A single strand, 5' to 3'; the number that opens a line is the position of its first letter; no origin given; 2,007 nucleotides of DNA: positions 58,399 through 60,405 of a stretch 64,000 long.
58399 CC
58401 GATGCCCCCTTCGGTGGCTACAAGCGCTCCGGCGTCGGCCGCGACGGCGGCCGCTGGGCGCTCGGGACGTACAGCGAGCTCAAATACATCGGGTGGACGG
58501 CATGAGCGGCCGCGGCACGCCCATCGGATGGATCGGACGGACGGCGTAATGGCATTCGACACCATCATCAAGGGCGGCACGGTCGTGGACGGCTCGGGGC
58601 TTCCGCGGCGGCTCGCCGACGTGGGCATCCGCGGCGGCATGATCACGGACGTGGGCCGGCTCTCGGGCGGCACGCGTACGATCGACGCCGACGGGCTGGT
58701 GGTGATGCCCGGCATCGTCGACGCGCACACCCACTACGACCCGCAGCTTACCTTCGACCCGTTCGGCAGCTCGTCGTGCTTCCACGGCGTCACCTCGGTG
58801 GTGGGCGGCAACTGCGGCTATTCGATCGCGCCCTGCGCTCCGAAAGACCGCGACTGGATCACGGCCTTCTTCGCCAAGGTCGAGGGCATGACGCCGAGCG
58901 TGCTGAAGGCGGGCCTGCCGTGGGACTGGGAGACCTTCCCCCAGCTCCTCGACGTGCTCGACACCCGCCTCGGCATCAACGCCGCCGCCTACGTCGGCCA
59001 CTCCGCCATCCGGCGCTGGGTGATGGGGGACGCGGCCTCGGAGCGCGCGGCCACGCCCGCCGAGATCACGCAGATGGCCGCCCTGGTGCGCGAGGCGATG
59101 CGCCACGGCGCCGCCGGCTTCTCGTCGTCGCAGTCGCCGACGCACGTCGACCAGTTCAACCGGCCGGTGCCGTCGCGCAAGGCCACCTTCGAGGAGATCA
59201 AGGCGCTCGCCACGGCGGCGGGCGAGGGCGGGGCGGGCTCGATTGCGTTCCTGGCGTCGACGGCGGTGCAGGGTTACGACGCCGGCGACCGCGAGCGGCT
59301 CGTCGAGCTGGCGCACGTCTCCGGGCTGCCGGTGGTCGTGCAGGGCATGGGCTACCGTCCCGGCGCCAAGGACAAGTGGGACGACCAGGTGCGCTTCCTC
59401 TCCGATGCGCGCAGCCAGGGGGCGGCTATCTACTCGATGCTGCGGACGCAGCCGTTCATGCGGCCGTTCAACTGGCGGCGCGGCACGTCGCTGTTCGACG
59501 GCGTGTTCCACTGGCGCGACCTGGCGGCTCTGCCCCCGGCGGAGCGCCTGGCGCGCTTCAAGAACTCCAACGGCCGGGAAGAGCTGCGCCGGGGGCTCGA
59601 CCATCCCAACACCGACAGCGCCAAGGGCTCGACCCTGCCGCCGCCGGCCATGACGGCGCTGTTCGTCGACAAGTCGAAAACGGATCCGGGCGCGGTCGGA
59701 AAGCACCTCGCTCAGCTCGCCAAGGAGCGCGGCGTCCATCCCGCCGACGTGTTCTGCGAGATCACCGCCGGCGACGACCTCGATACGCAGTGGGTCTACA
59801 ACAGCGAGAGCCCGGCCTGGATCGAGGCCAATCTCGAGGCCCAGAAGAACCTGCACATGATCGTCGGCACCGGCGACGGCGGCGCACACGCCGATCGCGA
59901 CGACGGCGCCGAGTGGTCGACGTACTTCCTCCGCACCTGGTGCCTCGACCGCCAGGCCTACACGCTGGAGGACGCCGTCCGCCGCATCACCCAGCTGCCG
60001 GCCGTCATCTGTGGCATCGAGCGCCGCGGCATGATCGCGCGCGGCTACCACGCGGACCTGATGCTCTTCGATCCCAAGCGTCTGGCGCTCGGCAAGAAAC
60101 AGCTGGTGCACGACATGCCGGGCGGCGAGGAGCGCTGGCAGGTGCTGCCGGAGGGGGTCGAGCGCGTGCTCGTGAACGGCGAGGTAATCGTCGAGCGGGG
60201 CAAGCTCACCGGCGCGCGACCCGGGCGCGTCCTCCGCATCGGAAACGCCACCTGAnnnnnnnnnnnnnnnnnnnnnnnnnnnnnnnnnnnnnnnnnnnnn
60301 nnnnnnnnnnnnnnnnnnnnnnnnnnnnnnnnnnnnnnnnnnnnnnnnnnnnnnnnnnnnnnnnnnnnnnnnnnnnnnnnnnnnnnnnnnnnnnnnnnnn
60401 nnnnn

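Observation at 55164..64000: TetR-governed oxidative/hydrolytic catabolic operon of unknown substrate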

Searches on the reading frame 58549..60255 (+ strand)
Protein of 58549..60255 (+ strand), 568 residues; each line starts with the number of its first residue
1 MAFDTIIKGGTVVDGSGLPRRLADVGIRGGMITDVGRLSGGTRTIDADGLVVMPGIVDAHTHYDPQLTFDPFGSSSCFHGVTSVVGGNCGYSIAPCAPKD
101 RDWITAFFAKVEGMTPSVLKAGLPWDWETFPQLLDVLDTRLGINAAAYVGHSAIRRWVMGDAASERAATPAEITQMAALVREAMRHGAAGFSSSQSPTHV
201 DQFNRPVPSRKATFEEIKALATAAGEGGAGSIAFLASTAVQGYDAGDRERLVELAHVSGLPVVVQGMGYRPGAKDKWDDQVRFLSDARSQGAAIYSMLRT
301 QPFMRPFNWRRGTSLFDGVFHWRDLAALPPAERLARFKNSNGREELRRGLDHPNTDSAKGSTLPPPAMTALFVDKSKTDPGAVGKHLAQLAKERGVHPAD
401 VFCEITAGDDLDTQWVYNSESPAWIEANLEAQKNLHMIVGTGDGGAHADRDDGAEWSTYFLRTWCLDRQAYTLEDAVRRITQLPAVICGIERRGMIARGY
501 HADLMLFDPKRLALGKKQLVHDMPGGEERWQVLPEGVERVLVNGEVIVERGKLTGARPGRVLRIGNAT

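Call 8: search_protein_families(library=pfam, proteins=[window:58549-60255:+])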
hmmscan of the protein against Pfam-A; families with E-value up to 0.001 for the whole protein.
window:58549-60255:+ (568 aa): 2 families
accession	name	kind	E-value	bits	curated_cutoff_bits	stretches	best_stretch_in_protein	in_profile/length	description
PF07969.17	Amidohydro_3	-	2e-32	113.8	29.7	2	43-265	1-206/472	Amidohydrolase family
PF01979.26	Amidohydro_1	-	1.6e-07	31.3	25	0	468-546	278-344/345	Amidohydrolase family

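Call 9: search_protein_families(library=ncbifam, proteins=[window:58549-60255:+])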
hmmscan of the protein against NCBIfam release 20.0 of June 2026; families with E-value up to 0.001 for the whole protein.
window:58549-60255:+ (568 aa): 54 families (the best 25 are shown)
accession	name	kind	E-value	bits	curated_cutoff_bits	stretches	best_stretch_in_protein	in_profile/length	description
NF006560.0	PRK09061.1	subfamily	7.3e-27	93.8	340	2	458-563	410-512/517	amidohydrolase family protein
NF009941.0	PRK13404.1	subfamily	4.5e-18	65.2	647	1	1-88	2-89/478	dihydropyrimidinase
TIGR03178.1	allantoinase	equivalog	2.5e-16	59.5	357.85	2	4-63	1-60/441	allantoinase AllB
NF006689.0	PRK09237.1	equivalog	4.2e-16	58.5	371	1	2-90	2-96/383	amidohydrolase/deacetylase family metallohydrolase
NF006559.0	PRK09060.1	equivalog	2e-15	56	482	1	2-63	4-65/444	dihydroorotase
TIGR02033.1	D-hydantoinase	equivalog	2.9e-15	56.2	393.25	1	6-72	2-73/454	dihydropyrimidinase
NF004839.0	PRK06189.1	equivalog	2.4e-14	52.8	631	1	1-64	1-64/451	allantoinase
NF002668.0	PRK02382.1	equivalog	2.4e-11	43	452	2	21-64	12-58/436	dihydroorotase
TIGR00857.1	pyrC_multi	subfamily_domain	3.4e-11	42.8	279.05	2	468-513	328-373/412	dihydroorotase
NF006688.0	PRK09236.1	equivalog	6.8e-11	41.6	535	1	468-563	345-441/444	dihydroorotase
NF005791.0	PRK07627.1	equivalog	1.1e-10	41.1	442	1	6-60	4-61/425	dihydroorotase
NF011987.0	PRK15446.2-3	subfamily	3.1e-10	39.4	253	1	468-514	324-370/395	alpha-D-ribose 1-methylphosphonate 5-triphosphate diphosphatase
NF011990.0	PRK15446.2-6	subfamily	3.2e-10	39.3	233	1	467-550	322-385/390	alpha-D-ribose 1-methylphosphonate 5-triphosphate diphosphatase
NF009060.0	PRK12394.1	equivalog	4.7e-10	38.8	442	1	1-86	1-90/381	metallo-dependent hydrolase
TIGR02318.1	phosphono_phnM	equivalog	6.5e-10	38.5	390.55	1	468-509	317-358/376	phosphonate metabolism protein PhnM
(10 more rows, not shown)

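Call 12: search_solved_structures(query=window:58549-60255:+, max_evalue=0.001)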
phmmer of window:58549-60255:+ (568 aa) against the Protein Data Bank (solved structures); distinct sequences matched with E-value up to 0.001: 53.
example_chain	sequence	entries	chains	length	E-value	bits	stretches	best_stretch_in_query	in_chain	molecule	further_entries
1m7j_A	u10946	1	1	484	1.4e-37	132.5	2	3-194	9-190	D-aminoacylase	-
1rjp_A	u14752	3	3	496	1.6e-37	132.3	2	3-194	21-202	D-aminoacylase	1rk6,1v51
1v4y_A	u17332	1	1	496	1.6e-37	132.3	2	3-194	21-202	D-aminoacylase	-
1rjq_A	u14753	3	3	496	6.3e-37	130.4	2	3-194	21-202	D-aminoacylase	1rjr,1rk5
3gip_A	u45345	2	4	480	1.3e-30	109.5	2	4-194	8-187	N-acyl-D-glutamate deacylase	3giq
9g5m_A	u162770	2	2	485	4.7e-25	91.2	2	2-265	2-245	Amidohydrolase family protein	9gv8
9kb1_A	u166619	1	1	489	2.1e-24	89.1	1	3-200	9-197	PpOngB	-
9kb3_A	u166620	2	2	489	2.1e-24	89.1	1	3-200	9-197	Carbohydrate de-N-acetylated protein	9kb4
1nfg_A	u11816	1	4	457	4.2e-14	55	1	4-115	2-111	D-hydantoinase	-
3dc8_A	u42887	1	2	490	2.2e-10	42.7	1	4-84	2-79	Dihydropyrimidinase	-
8hfd_A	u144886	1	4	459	6.4e-10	41.2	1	1-64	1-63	Allantoinase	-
3e74_A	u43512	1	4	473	6.9e-10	41.1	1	1-64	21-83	Allantoinase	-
4b91_A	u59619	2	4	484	3.3e-07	32.3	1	5-115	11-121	DIHYDROPYRIMIDINASE-RELATED PROTEIN 5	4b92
1gkp_A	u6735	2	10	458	3.4e-07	32.2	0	6-102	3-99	HYDANTOINASE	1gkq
4tqt_A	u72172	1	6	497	3.9e-07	32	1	5-137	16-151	D-hydantoinase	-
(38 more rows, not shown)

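Call 15: find_homologous_proteins(query=window:58549-60255:+, max_evalue=1e-20)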
Query window:58549-60255:+ (568 aa): 4485 proteins with E <= 1e-20 among 8000 candidates; the best 120 are listed.
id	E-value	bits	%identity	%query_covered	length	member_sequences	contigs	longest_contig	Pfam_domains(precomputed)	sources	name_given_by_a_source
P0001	0.0e+0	1312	100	100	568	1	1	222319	PF07969.18,PF01979.27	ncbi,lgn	-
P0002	0.0e+0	1155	88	100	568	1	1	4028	PF07969.18,PF01979.27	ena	-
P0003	0.0e+0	1131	86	100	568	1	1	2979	PF07969.18,PF01979.27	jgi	jgi:N-acyl-D-aspartate/D-glutamate deacylase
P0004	0.0e+0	1103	82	100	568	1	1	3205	PF07969.18,PF01979.27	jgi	jgi:N-acyl-D-aspartate/D-glutamate deacylase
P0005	0.0e+0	1098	84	100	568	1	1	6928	PF07969.18,PF01979.27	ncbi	-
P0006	0.0e+0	1093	81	100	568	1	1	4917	PF07969.18,PF01979.27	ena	-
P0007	0.0e+0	1091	83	100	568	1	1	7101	PF07969.18,PF01979.27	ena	-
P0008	0.0e+0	1089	83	100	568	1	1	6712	PF07969.18,PF01979.27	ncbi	-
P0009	0.0e+0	1084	82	100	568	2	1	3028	PF07969.18,PF01979.27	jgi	jgi:N-acyl-D-aspartate/D-glutamate deacylase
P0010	0.0e+0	1076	82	100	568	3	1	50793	PF07969.18,PF01979.27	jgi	jgi:N-acyl-D-aspartate/D-glutamate deacylase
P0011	0.0e+0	1071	80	100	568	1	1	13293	PF07969.18,PF01979.27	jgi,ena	-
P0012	0.0e+0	1044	79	100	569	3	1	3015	PF07969.18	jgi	jgi:N-acyl-D-aspartate/D-glutamate deacylase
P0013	0.0e+0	1036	78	100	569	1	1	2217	PF07969.18,PF01979.27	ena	-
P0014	0.0e+0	1034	78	100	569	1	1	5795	PF07969.18,PF01979.27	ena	-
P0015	0.0e+0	1032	78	100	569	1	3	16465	PF07969.18,PF01979.27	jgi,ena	-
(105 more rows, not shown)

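Call 16: find_related_loci(query=window:58549-60255:+, collection=genome_contigs, flank=10000)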
Query window:58549-60255:+ (568 aa) in genome_contigs; peptide patterns used: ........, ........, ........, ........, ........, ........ (x = any residue, [..] = any of these).
592 stretches matched a pattern; 565 encode a relative of the query (tblastn E <= 1e-3); the best 80 are kept; 80 distinct loci.
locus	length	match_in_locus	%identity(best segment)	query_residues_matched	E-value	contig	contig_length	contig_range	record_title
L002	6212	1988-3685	78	1-566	0e+0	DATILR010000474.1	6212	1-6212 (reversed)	MAG TPA_asm: Candidatus Binatus sp. isolate SMAG_U15749 k141_2491734, whole genome shotgun sequence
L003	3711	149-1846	76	1-566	0e+0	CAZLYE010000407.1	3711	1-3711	MAG TPA_asm: uncultured Candidatus Binatia bacterium isolate binchicken_co279_102 genome assembly, contig: k141_4366180,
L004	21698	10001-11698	76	1-566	0e+0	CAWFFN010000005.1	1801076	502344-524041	MAG: uncultured delta proteobacterium isolate MFD00822.bin.1.250 genome assembly, contig: contig_26365, whole genome sho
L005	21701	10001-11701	76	1-567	0e+0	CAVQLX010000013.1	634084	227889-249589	MAG: uncultured delta proteobacterium isolate MFD03975.bin.1.282 genome assembly, contig: contig_5415, whole genome shot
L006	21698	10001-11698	76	1-566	0e+0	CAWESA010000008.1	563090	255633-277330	MAG: uncultured delta proteobacterium isolate MFD04944.bin.1.34 genome assembly, contig: contig_48557, whole genome shot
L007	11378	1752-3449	78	1-566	0e+0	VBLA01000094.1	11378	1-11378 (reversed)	MAG: Deltaproteobacteria bacterium isolate DP_23 14_1009_13_30cm_scaffold_5978, whole genome shotgun sequence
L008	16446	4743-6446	72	1-568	0e+0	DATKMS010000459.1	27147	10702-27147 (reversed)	MAG TPA_asm: Candidatus Margulisiibacteriota bacterium isolate SMAG_U14717 k141_5355814, whole genome shotgun sequence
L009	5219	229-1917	71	3-565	0e+0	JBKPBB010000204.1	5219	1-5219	MAG: Thermodesulfobacteriota bacterium isolate GB_EKS_MAG_00090 GB_EKS_000001003228, whole genome shotgun sequence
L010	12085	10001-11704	72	1-568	0e+0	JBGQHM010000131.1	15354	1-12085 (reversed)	MAG: Candidatus Binatia bacterium isolate OBJ2_061818_070_72 k141_1886390_length_15354_cov_15.2061, whole genome shotgun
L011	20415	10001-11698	70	1-566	0e+0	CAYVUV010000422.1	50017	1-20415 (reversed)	MAG TPA_asm: uncultured Candidatus Binatia bacterium isolate binchicken_co200_21 genome assembly, contig: k141_598745, w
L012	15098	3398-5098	73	1-566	0e+0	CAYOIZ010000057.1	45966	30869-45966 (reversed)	MAG TPA_asm: uncultured Candidatus Binatia bacterium isolate binchicken_co199_112 genome assembly, contig: NODE_842_leng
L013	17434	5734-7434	73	1-566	0e+0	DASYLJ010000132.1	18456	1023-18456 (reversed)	MAG TPA_asm: Candidatus Binatia bacterium isolate SMAG_U4345 k141_2597690, whole genome shotgun sequence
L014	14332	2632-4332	75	1-567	0e+0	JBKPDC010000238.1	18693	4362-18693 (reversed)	MAG: Thermodesulfobacteriota bacterium isolate GB_EKS_MAG_00034 GB_EKS_000000241909, whole genome shotgun sequence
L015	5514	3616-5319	70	1-568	0e+0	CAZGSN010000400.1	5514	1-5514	MAG TPA_asm: uncultured Candidatus Binatia bacterium isolate binchicken_co200_33 genome assembly, contig: k141_277869, w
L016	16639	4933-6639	67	1-568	0e+0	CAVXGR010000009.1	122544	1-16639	MAG: uncultured delta proteobacterium isolate MFD02416.bin.1.411 genome assembly, contig: contig_39138, whole genome sho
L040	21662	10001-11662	36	1-563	2e-97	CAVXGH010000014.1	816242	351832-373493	MAG: uncultured delta proteobacterium isolate MFD05512.bin.1.184 genome assembly, contig: contig_9350, whole genome shot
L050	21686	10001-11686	35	1-568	1e-95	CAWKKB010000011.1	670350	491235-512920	MAG: uncultured delta proteobacterium isolate MFD00731.bin.2.133 genome assembly, contig: contig_704, whole genome shotg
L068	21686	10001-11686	35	1-568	1e-93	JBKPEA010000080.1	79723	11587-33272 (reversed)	MAG: Thermodesulfobacteriota bacterium isolate GB_EKS_MAG_00010 GB_EKS_000000061036, whole genome shotgun sequence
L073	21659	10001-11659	34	1-563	4e-93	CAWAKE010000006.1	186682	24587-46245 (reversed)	MAG: uncultured delta proteobacterium isolate MFD02416.bin.1.126 genome assembly, contig: contig_9100, whole genome shot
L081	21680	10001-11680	34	1-566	3e-92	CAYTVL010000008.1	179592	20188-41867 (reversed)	MAG TPA_asm: uncultured Enterobacteriaceae bacterium isolate binchicken_co185_232 genome assembly, contig: NODE_87_lengt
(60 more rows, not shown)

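Call 31: search_solved_structures(query=window:58549-60255:+, max_evalue=1e-24, show_alignments=3)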
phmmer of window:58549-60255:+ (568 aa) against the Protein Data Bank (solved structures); distinct sequences matched with E-value up to 1e-24: 6.
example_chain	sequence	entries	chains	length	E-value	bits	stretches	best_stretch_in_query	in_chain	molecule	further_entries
1m7j_A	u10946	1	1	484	1.4e-37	132.5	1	3-194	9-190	D-aminoacylase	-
1rjp_A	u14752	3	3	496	1.6e-37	132.3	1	3-194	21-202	D-aminoacylase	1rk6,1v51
1v4y_A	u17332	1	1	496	1.6e-37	132.3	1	3-194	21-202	D-aminoacylase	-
1rjq_A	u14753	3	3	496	6.3e-37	130.4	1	3-194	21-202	D-aminoacylase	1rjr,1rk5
3gip_A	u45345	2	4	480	1.3e-30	109.5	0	4-194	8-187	N-acyl-D-glutamate deacylase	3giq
9g5m_A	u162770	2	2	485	4.7e-25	91.2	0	2-265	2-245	Amidohydrolase family protein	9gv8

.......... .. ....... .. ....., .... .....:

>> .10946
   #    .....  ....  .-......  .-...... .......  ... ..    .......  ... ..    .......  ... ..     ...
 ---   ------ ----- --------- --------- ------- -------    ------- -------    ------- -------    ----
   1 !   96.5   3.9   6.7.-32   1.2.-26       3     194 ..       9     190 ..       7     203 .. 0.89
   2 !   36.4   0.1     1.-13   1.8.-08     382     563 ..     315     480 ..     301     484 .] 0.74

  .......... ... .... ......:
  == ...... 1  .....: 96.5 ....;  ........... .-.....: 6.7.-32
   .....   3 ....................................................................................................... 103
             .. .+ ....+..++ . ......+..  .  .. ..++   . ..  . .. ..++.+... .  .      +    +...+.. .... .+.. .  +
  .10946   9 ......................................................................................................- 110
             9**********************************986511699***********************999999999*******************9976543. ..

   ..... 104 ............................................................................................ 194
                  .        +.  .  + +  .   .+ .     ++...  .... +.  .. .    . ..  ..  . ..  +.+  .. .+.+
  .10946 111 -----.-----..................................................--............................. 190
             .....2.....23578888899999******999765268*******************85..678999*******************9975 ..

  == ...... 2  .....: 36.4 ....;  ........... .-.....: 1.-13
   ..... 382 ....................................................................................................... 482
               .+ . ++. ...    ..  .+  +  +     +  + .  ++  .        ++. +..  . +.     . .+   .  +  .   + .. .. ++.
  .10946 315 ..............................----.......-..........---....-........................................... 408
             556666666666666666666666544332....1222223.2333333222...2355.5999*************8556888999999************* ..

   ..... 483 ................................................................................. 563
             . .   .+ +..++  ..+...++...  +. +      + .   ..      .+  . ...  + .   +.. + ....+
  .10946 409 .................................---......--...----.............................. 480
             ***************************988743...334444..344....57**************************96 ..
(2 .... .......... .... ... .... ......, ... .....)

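Call 37: find_encoding_contigs(protein=P0010, flank=10000, max_places=2)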
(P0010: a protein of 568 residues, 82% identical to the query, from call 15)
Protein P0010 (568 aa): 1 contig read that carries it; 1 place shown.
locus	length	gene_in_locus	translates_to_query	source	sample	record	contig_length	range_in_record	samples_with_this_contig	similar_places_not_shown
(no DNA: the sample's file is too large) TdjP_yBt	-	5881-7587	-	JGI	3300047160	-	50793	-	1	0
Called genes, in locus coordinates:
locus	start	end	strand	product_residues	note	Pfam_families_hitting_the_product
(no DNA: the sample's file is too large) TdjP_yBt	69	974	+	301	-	PF23213:, PF23212:DUF7064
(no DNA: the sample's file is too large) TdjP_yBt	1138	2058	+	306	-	PF04199:Cyclase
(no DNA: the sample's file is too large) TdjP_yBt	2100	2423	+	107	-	PF09413:DUF2007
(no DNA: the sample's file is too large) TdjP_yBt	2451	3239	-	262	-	PF00440:TetR_N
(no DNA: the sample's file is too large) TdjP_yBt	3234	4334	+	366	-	PF00296:Bac_luciferase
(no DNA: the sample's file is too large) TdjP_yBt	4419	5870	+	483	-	PF00171:Aldedh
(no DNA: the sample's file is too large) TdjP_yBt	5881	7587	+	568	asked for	PF01979:Amidohydro_1 (faint), PF07969:Amidohydro_3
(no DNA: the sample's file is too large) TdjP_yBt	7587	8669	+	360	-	PF08240:ADH_N, PF16912:Glu_dehyd_C, PF00107:ADH_zinc_N, PF13602:ADH_zinc_N_2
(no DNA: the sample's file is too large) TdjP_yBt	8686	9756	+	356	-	PF04909:Amidohydro_2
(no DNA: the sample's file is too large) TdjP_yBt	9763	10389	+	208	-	PF00857:Isochorismatase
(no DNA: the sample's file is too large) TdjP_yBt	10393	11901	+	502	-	PF00501:AMP-binding, PF13193:AMP-binding_C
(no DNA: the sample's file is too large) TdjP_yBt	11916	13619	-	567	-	PF13231:PMT_2, PF13432:TPR_16 (faint), PF13424:TPR_12 (faint), PF08409:TMTC_DUF1736 (weak), PF13428:TPR_14 (faint), PF13414:TPR_11 (faint), PF13431:TPR_17 (faint), PF14559:TPR_19 (weak), +3 more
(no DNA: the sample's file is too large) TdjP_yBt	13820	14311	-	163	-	PF13534:Fer4_17 (faint), PF13183:Fer4_8 (faint), PF13237:Fer4_10 (faint), PF14697:Fer4_21 (weak)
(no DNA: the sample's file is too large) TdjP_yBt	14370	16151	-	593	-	PF00026:Asp, PF14541:TAXi_C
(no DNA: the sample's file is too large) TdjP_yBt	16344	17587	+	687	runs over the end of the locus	-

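Call 40: search_protein_families(library=pfam, proteins=[L040:11721-12563:+, L040:12610-13569:+, L040:13637-14041:+, L040:14079-14897:+, L040:14934-16193:+, L040:6804-7787:-, L068:12850-14061:+, L068:14073-14861:+, L068:14906-15952:+, L073:4410-5630:+], max_evalue=0.00001)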
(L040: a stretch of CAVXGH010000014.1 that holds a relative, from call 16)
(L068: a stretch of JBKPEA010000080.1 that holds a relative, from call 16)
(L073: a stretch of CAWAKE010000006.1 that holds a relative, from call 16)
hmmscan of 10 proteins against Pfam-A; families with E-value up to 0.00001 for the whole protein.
L040:11721-12563:+ (280 aa): 1 family
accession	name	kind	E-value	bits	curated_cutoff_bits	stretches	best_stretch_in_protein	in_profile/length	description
PF00296.26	Bac_luciferase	-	1.7e-50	172.6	27.9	1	18-228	26-220/314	Luciferase-like monooxygenase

L040:12610-13569:+ (319 aa): 1 family
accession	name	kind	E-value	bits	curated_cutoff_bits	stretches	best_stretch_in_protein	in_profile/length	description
PF00730.31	HhH-GPD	-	1.4e-09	38.7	26.2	1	153-295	10-105/108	HhH-GPD superfamily base excision DNA repair protein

L040:13637-14041:+ (134 aa): 1 family
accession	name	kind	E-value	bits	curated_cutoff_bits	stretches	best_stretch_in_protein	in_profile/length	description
PF01042.26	Ribonuc_L-PSP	-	1.1e-23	84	27.3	1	15-133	9-121/121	Endoribonuclease L-PSP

L040:14079-14897:+ (272 aa): 5 families
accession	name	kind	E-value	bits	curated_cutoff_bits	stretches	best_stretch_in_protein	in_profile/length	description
PF13649.12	Methyltransf_25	-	8.5e-13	49.3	27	1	44-137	1-97/97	Methyltransferase domain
PF08241.18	Methyltransf_11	-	1.6e-08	35.5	21.2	1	45-141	1-95/95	Methyltransferase domain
PF13489.12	Methyltransf_23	-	4.5e-08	33.4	27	1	22-143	3-118/164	Methyltransferase domain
PF13847.12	Methyltransf_31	-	4.7e-07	30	27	1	40-149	3-114/145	Methyltransferase domain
PF08242.18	Methyltransf_12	-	9.9e-06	26.6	30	0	45-138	1-97/98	Methyltransferase domain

L040:14934-16193:+ (419 aa): 1 family
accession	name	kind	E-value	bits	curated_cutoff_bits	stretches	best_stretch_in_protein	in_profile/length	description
PF00202.27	Aminotran_3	-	8.4e-59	199.7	30.5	1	36-411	5-403/403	Aminotransferase class-III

L040:6804-7787:- (327 aa): 4 families
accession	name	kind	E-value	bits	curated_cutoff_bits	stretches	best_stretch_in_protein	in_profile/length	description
PF00670.27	AdoHcyase_NAD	-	2e-51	174.7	27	1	93-252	1-160/162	S-adenosyl-L-homocysteine hydrolase, NAD binding domain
PF05221.23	AdoHcyase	-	1.9e-16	60.5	25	1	56-325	184-290/299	S-adenosyl-L-homocysteine hydrolase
PF02826.25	2-Hacid_dh_C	-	1.3e-09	38.1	25.1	1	112-222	33-147/178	D-isomer specific 2-hydroxyacid dehydrogenase, NAD binding domain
PF07991.19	KARI_N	-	9.2e-08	32.3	20.6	1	113-209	2-102/165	Acetohydroxy acid isomeroreductase, NADPH-binding domain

L068:12850-14061:+ (403 aa): 1 family
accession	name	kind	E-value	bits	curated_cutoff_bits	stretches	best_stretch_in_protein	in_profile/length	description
PF00296.26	Bac_luciferase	-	1.4e-30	107.2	27.9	1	45-347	22-306/314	Luciferase-like monooxygenase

L068:14073-14861:+ (262 aa): 2 families
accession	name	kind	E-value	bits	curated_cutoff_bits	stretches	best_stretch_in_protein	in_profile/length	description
PF00561.26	Abhydrolase_1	-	1.5e-19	71.1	25.8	2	27-128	2-105/245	alpha/beta hydrolase fold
PF12697.13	Abhydrolase_6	-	1.4e-17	65.5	26.3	1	29-254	2-215/217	Alpha/beta hydrolase family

L068:14906-15952:+ (348 aa): 1 family
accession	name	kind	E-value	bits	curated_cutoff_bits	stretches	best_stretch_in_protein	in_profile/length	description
PF00296.26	Bac_luciferase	-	3.7e-36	125.5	27.9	1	18-318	20-313/314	Luciferase-like monooxygenase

L073:4410-5630:+ (406 aa): 1 family
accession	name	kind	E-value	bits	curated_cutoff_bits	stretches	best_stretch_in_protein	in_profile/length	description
PF02515.22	CoA_transf_3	-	3.4e-112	375.6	23.3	1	10-379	1-366/366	CoA-transferase family III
